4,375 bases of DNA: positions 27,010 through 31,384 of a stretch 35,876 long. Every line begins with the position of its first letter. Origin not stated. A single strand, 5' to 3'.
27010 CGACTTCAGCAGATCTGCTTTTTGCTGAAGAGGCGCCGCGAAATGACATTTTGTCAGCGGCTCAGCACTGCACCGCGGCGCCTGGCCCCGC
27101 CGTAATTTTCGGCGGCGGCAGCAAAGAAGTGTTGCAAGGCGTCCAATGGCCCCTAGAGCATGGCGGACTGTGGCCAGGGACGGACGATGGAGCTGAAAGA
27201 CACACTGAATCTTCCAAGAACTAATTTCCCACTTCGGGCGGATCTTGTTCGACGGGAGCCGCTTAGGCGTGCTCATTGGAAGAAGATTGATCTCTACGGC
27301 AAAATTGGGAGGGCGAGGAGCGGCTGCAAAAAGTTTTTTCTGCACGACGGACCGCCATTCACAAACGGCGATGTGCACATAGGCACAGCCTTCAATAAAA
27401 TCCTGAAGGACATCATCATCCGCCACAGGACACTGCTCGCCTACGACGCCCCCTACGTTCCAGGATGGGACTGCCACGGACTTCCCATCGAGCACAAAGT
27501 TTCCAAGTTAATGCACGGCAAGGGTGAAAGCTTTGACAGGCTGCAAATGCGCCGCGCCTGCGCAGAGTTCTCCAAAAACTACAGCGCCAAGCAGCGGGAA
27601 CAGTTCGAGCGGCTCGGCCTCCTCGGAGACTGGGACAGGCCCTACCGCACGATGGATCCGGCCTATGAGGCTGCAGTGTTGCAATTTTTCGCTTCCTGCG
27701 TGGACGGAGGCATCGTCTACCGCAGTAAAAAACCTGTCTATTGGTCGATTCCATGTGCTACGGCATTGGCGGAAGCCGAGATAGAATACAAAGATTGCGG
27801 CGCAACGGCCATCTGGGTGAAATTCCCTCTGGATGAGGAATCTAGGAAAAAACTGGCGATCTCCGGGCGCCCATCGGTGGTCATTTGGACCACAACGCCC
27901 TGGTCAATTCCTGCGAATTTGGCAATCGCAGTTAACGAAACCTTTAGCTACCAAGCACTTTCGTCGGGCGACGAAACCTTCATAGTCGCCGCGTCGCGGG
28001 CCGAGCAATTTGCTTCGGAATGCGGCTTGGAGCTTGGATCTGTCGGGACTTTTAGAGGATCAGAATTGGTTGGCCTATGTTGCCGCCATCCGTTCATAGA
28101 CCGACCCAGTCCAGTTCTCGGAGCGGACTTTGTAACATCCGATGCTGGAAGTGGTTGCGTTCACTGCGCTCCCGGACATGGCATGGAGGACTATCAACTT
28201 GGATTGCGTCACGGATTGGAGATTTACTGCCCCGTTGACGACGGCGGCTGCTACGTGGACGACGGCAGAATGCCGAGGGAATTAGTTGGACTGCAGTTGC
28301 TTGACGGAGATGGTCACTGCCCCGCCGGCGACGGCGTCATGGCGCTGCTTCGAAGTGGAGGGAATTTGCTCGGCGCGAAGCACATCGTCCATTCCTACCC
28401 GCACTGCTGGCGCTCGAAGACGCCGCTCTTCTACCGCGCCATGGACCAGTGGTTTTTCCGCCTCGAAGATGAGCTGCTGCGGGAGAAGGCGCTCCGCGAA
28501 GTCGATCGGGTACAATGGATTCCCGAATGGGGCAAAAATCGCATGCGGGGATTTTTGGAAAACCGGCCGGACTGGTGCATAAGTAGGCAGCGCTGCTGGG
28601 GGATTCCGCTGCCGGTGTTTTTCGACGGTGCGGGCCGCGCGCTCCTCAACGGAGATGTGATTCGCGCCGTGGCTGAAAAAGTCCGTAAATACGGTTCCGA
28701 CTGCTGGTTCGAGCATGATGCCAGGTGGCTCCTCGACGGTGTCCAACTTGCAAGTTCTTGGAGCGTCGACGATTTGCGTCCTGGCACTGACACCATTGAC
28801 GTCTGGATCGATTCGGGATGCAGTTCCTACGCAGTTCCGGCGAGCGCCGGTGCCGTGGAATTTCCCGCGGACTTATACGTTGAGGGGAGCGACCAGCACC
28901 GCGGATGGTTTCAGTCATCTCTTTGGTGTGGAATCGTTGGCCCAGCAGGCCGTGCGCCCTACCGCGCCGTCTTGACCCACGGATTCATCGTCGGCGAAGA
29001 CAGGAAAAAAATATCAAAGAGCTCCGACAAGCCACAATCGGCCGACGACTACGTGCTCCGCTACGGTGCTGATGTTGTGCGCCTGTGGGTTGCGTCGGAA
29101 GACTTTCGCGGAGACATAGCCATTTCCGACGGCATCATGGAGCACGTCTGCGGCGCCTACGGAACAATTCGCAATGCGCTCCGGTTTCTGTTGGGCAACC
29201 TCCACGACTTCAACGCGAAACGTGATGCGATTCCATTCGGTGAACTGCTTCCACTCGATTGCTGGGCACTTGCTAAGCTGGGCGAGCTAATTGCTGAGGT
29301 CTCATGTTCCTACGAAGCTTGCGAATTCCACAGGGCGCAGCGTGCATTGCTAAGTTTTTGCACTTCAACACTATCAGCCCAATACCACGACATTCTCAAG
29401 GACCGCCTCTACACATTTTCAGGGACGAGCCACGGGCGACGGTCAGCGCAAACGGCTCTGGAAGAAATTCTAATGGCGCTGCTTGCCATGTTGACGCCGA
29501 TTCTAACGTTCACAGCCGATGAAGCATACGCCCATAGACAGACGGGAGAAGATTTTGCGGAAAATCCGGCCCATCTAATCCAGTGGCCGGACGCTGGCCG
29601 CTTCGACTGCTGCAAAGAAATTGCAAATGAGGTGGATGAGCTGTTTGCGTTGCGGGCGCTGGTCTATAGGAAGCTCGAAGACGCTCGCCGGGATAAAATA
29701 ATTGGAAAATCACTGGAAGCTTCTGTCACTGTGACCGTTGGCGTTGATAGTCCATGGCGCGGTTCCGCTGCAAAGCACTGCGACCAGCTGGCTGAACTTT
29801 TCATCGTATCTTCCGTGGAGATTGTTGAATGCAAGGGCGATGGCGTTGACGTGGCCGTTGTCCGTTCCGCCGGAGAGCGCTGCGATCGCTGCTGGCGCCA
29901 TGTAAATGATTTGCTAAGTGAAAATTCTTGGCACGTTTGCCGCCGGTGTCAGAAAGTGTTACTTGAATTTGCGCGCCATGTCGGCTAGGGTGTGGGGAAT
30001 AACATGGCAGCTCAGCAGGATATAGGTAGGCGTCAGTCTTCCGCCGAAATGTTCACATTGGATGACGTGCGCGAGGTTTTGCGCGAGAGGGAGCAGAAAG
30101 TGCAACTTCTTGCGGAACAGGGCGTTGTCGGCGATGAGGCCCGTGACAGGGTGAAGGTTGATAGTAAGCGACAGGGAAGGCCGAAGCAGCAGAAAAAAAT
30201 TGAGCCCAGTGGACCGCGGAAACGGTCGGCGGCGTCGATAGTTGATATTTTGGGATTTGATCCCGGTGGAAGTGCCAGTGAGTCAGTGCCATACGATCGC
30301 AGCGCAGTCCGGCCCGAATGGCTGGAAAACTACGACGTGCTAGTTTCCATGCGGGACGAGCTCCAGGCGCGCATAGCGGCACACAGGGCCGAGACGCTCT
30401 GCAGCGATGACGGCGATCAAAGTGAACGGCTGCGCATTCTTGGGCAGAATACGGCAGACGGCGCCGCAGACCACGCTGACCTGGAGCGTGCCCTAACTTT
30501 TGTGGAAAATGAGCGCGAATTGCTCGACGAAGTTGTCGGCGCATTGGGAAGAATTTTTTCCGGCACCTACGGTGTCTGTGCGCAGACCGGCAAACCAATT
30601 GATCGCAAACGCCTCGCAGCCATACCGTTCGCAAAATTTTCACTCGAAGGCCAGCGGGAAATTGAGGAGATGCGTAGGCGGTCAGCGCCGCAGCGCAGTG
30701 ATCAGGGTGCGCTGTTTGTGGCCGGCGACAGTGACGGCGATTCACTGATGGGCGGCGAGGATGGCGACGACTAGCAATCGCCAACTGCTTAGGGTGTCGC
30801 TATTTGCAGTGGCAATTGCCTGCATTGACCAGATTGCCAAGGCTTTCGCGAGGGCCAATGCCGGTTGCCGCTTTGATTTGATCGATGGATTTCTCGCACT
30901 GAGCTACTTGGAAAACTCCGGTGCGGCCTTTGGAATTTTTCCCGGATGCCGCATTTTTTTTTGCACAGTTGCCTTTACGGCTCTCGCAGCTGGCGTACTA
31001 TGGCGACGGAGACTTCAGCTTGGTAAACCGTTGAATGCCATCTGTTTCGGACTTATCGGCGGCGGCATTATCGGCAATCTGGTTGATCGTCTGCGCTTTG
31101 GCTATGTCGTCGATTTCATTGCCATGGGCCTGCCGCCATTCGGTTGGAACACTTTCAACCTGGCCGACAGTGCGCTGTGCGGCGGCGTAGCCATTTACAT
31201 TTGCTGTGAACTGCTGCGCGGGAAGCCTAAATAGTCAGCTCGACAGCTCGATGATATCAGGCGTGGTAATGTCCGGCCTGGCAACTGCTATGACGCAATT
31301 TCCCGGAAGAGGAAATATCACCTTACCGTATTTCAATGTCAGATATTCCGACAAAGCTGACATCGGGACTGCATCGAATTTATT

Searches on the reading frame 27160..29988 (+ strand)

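Call 9: search_protein_families(library=pfam, proteins=[window:27160-29988:+], max_evalue=0.001)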
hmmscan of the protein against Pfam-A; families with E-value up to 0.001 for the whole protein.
window:27160-29988:+ (942 aa): 4 families
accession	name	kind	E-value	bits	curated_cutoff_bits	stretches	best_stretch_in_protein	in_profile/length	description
PF00133.28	tRNA-synt_1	-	4.7e-111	371.9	22.7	1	38-655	4-413/414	tRNA synthetases class I (I, L, M and V)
PF08264.19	Anticodon_1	-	6.3e-24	85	25.1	1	700-857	1-147/148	Anticodon-binding domain of tRNA ligase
PF09334.17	tRNA-synt_1g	-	6.1e-18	65.2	20.1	1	66-210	8-137/391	tRNA synthetases class I (M)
PF13603.12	tRNA-synt_1_2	-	8.5e-05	22.6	25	1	304-356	85-137/185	Leucyl-tRNA synthetase, editing domain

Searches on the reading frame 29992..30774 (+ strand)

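Call 9: search_protein_families(library=pfam, proteins=[window:29992-30774:+], max_evalue=0.001)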
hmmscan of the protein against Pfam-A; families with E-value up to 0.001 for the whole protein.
window:29992-30774:+ (260 aa): 1 family
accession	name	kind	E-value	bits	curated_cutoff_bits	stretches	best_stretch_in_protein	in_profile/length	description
PF01258.23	zf-dskA_traR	-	3.8e-07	30.4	24.9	1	191-225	1-35/36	Prokaryotic dksA/traR C4-type zinc finger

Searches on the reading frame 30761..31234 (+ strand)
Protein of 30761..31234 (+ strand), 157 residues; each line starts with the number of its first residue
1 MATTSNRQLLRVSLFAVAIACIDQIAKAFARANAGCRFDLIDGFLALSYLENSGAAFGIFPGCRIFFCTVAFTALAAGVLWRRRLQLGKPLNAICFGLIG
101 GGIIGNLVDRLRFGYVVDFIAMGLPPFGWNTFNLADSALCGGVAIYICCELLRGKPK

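Call 9: search_protein_families(library=pfam, proteins=[window:30761-31234:+], max_evalue=0.001)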
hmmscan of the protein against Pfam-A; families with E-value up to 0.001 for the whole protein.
window:30761-31234:+ (157 aa): 1 family
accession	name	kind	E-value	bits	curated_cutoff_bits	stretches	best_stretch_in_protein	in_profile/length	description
PF01252.23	Peptidase_A8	-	9.8e-32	110.5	25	1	16-149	2-139/142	Signal peptidase (SPase) II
